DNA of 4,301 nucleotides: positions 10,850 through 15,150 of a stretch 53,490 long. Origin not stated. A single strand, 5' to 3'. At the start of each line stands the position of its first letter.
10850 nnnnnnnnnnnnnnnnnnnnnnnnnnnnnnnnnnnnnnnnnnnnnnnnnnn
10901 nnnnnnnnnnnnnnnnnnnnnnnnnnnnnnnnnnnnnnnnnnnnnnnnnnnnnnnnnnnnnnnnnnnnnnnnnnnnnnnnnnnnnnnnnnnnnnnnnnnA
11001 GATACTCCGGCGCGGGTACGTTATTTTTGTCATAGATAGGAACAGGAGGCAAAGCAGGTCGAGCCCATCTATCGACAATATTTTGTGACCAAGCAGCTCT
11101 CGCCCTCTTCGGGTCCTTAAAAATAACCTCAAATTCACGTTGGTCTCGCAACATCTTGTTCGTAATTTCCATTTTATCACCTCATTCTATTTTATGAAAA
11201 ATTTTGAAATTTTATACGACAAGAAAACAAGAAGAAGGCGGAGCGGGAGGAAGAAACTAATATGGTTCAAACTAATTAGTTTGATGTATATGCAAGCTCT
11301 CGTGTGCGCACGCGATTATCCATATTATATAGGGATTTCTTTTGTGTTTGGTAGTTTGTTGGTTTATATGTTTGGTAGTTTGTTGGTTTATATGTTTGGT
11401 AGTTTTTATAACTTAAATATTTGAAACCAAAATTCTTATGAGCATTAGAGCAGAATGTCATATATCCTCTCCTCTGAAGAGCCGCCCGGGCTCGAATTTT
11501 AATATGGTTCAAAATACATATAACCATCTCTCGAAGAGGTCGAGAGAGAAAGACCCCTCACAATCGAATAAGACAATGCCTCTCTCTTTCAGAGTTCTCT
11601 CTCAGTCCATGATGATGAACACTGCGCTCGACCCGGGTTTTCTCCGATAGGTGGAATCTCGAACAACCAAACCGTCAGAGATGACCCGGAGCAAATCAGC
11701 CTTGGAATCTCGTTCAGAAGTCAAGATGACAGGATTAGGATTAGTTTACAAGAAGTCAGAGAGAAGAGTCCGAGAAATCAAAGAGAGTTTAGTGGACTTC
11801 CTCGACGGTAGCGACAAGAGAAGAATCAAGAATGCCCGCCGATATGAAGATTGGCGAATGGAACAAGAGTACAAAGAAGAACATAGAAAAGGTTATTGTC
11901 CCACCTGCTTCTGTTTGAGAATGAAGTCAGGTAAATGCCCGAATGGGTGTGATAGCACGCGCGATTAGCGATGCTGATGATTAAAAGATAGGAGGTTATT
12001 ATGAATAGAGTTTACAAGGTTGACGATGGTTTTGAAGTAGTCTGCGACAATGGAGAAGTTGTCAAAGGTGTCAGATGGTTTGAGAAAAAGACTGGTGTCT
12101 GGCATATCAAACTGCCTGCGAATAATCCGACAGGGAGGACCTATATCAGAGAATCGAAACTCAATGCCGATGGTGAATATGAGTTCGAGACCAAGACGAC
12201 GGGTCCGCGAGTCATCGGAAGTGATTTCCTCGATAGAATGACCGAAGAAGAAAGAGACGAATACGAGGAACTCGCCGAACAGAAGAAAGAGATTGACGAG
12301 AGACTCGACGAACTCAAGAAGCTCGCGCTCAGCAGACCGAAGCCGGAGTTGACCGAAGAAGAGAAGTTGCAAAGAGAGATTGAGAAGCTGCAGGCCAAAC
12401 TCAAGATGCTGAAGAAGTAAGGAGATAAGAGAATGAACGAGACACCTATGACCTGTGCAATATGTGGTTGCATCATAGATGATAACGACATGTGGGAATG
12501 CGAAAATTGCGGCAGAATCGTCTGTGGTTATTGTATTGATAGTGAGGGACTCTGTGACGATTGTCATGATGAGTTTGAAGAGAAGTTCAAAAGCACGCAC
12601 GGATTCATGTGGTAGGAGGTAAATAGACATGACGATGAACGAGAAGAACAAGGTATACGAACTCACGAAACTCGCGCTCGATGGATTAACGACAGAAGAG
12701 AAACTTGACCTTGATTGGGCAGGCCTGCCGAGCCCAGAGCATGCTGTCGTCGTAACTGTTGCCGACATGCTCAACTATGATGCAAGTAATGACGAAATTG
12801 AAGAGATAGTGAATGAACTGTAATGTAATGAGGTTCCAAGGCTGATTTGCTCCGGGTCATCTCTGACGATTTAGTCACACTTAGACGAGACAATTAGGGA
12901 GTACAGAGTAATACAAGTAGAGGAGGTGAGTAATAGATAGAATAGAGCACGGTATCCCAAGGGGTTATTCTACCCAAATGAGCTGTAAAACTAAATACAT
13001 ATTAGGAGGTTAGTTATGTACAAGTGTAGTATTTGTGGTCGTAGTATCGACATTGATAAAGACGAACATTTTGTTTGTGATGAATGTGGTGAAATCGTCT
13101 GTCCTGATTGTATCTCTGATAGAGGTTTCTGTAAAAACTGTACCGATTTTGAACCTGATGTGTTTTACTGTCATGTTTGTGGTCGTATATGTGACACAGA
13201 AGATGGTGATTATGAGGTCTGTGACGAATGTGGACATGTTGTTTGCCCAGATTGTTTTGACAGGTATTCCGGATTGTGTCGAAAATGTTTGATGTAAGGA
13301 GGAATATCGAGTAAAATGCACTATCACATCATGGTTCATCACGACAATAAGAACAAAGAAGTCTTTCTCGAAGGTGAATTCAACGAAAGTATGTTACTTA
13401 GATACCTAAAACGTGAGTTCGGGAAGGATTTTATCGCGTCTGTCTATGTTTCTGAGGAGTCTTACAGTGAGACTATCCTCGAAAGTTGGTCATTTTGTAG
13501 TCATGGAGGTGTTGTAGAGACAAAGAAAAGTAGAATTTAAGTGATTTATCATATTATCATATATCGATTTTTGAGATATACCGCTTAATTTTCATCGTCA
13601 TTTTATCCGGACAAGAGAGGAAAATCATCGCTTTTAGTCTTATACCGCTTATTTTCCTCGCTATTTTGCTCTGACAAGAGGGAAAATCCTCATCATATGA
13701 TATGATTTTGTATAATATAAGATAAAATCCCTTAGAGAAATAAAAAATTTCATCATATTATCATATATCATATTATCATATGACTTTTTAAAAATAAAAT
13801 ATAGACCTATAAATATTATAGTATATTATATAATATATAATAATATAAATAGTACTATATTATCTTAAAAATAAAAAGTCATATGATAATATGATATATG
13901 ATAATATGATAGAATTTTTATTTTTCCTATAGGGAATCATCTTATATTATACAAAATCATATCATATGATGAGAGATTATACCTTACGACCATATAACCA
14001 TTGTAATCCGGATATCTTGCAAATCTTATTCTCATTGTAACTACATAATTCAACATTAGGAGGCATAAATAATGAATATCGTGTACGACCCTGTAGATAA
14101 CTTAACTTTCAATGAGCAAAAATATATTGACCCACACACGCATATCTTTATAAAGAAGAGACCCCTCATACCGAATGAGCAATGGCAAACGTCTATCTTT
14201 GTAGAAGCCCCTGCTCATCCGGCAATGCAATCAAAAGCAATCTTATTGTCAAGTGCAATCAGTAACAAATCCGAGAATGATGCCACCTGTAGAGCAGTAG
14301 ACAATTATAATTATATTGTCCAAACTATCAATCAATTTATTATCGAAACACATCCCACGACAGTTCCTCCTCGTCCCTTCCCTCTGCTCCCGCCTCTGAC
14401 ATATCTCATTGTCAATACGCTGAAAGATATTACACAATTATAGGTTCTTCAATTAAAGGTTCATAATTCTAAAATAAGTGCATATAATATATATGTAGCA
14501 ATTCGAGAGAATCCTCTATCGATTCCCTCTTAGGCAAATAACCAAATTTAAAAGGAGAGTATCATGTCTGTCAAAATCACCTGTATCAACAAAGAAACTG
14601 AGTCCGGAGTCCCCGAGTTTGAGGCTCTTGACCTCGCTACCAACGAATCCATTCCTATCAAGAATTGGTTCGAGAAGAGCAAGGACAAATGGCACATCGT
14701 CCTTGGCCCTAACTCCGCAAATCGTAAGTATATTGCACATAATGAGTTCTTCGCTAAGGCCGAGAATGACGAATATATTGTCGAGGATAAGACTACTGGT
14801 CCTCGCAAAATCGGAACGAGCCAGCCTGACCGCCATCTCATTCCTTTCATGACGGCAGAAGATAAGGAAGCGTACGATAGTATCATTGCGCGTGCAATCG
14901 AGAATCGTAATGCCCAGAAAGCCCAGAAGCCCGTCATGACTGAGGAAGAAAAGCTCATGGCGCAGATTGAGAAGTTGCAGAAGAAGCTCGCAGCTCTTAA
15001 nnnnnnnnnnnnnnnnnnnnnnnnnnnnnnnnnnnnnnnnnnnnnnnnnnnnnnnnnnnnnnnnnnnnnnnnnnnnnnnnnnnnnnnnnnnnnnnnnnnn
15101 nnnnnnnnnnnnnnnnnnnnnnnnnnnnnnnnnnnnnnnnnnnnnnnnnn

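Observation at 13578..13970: Iterons plus a ~280-bp AT-rich nested palindrome: candidate replication origin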

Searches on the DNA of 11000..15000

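Call 27: search_rna_families(source=window, start=11000, end=15000, threshold=evalue, max_evalue=1)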
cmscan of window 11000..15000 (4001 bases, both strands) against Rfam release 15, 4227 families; matches with E-value up to 1: 0.
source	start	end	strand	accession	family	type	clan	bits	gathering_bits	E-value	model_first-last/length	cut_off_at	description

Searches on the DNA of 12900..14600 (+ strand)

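Call 4: search_dna_similar(query=window:12900-14600:+, collection=phages, mode=near, max_rows=30)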
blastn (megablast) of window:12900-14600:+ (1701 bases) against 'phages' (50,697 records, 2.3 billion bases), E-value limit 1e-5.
No match.

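Call 8: search_dna_similar(query=window:13300-14500:+, collection=phages, mode=distant, max_rows=20)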
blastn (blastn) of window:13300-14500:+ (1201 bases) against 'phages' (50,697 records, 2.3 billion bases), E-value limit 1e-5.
No match.

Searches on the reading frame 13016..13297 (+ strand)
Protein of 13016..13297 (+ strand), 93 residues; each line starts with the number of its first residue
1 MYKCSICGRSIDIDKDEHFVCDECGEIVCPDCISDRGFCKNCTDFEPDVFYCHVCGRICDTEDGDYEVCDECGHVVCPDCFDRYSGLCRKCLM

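Call 9: search_protein_families(library=phrogs, proteins=[window:13016-13297:+], max_evalue=0.01)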
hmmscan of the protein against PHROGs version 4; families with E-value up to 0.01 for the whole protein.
window:13016-13297:+ (93 aa): 0 families

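Call 31: search_protein_families(library=pfam, proteins=[window:13016-13297:+], max_evalue=0.01)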
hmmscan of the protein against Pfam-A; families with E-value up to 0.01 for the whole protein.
window:13016-13297:+ (93 aa): 2 families
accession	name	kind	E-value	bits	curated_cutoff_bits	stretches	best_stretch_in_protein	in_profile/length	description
PF14634.12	zf-RING_5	-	0.00016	22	27.9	0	3-48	1-34/43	zinc-RING finger domain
PF14447.12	Prok-RING_4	-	0.0061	16.9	27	0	52-83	1-27/46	Prokaryotic RING finger family 4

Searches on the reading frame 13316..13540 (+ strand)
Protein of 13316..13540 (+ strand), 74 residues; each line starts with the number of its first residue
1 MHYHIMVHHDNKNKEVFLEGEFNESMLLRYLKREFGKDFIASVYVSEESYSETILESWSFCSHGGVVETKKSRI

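Call 9: search_protein_families(library=phrogs, proteins=[window:13316-13540:+], max_evalue=0.01)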
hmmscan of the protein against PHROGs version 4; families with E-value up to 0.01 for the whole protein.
window:13316-13540:+ (74 aa): 0 families

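Call 31: search_protein_families(library=pfam, proteins=[window:13316-13540:+], max_evalue=0.01)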
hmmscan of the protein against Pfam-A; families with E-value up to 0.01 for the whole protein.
window:13316-13540:+ (74 aa): 0 families

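Call 35: find_encoding_contigs(protein=window:13316-13540:+, flank=10000, max_places=10)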
Protein window:13316-13540:+ (74 aa): 21 contigs read that carry it; 10 places shown.
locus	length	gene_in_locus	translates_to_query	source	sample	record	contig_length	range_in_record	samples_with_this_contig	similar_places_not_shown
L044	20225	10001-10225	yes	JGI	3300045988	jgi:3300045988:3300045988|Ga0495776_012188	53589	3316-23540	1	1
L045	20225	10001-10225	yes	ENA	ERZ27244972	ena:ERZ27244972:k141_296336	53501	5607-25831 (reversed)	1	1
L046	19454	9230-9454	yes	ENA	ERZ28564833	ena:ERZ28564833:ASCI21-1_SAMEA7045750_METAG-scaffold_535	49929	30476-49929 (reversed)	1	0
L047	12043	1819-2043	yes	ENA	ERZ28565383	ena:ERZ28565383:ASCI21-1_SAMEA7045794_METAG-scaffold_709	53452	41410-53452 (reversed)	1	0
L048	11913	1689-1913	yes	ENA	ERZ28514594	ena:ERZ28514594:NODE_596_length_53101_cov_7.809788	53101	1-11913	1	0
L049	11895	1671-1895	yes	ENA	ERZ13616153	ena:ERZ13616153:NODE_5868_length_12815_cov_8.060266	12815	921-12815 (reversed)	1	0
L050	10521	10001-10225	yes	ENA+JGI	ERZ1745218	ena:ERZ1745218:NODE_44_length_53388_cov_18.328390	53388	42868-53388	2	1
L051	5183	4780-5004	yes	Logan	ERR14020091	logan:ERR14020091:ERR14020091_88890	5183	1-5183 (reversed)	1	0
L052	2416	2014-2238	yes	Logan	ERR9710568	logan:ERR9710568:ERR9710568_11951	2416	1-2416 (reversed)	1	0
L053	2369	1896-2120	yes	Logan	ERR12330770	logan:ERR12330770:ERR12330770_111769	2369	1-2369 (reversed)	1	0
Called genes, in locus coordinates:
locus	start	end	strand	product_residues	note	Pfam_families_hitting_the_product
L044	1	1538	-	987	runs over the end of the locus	-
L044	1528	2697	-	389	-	-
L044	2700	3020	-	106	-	-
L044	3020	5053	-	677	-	-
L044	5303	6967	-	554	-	PF03237:Terminase_6N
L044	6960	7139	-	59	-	-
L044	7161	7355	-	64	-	-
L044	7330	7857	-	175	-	-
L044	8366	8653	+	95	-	-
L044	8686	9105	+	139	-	-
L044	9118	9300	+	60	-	-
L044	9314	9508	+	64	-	-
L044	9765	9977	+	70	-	-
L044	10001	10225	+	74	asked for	-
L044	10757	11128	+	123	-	-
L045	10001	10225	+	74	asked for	-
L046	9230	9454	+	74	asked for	-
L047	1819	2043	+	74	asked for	-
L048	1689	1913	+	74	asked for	-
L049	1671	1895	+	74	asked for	-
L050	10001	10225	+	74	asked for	-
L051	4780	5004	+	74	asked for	-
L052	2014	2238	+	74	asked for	-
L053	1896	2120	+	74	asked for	-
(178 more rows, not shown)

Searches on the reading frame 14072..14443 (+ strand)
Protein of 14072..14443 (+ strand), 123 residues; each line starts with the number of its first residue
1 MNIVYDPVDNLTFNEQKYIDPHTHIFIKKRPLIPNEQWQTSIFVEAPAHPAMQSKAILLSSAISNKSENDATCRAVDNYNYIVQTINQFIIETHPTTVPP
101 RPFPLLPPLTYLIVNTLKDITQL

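Call 9: search_protein_families(library=phrogs, proteins=[window:14072-14443:+], max_evalue=0.01)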
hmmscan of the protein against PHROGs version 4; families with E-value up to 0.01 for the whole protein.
window:14072-14443:+ (123 aa): 0 families

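Call 20: find_related_loci(query=window:14072-14443:+, collection=viral_contigs, flank=6000)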
Query window:14072-14443:+ (123 aa) in viral_contigs; peptide patterns used: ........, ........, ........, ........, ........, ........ (x = any residue, [..] = any of these).
20 stretches matched a pattern, but none encodes a relative of the query by tblastn (E <= 1e-3).

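Call 31: search_protein_families(library=pfam, proteins=[window:14072-14443:+], max_evalue=0.01)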
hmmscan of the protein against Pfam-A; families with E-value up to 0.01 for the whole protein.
window:14072-14443:+ (123 aa): 0 families

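Call 34: find_encoding_contigs(protein=window:14072-14443:+, flank=10000, max_places=10)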
Protein window:14072-14443:+ (123 aa): 5 contigs read that carry it; 3 places shown.
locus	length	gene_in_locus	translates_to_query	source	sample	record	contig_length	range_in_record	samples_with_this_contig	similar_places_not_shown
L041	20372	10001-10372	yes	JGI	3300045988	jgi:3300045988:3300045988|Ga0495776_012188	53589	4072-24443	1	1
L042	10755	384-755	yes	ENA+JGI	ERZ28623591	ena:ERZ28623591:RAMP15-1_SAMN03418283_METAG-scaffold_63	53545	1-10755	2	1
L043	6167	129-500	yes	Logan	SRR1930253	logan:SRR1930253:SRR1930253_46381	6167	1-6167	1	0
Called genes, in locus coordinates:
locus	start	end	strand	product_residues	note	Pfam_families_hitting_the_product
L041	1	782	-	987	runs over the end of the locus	-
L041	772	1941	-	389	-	-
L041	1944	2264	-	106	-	-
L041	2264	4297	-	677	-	-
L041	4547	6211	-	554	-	PF03237:Terminase_6N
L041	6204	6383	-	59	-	-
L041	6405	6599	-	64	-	-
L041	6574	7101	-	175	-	-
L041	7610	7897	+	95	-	-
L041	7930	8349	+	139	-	-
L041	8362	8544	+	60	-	-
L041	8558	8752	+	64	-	-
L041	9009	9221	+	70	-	-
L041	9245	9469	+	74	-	-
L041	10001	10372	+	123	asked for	-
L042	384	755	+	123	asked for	-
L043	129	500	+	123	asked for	-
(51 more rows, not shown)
